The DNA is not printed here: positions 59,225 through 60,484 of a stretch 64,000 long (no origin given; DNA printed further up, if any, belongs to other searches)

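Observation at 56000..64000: Candidate multi-compartment phytate / inositol-phosphate utilisation operon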

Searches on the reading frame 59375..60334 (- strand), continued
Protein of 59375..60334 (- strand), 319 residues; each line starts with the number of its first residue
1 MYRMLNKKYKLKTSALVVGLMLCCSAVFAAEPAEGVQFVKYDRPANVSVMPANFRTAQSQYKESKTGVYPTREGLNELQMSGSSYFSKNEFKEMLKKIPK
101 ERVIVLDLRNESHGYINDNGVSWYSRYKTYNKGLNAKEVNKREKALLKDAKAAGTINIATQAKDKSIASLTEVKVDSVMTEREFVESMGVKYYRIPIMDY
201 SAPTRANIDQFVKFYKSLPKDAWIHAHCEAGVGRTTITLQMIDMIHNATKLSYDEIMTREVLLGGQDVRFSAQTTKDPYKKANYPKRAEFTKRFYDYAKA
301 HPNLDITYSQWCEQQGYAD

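Call 81: find_encoding_contigs(protein=P0315, flank=10000, max_places=1)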
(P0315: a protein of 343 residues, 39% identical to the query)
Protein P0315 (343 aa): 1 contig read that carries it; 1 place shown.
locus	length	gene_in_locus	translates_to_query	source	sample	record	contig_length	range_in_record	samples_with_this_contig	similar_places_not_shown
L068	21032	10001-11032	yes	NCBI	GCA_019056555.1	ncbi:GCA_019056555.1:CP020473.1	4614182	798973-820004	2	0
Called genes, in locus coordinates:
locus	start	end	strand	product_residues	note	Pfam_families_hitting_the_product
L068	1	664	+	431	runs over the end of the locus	PF01548:DEDD_Tnp_IS110, PF02371:Transposase_20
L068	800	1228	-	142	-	-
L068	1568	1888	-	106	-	PF04993:TfoX_N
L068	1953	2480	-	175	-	PF00258:Flavodoxin_1 (faint), PF12641:Flavodoxin_3, PF12724:Flavodoxin_5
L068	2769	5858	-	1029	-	PF04313:HSDR_N, PF04851:ResIII, PF18766:SWI2_SNF2, PF00270:DEAD, PF22679:T1R_D3-like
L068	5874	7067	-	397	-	PF01420:Methylase_S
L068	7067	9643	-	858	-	PF12161:HsdM_N, PF07669:Eco57I (weak), PF02384:N6_Mtase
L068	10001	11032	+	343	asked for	PF00782:DSPc (faint), PF14566:PTPlike_phytase, PF22784:PTP-SAK, PF22785:Tc-R-P, PF22741:PTP-NADK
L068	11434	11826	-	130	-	PF01177:Asp_Glu_race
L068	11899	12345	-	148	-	PF12663:DUF3788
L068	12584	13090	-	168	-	PF13187:Fer4_9 (faint), PF14697:Fer4_21 (faint), PF12797:Fer4_2 (faint), PF12837:Fer4_6 (faint), PF13237:Fer4_10 (weak), PF00037:Fer4 (weak), PF12838:Fer4_7 (weak)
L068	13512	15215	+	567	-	PF03063:Prismane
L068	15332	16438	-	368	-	PF07992:Pyr_redox_2 (weak), PF13450:NAD_binding_8 (weak)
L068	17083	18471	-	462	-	PF13546:DDE_5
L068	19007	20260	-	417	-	PF01609:DDE_Tnp_1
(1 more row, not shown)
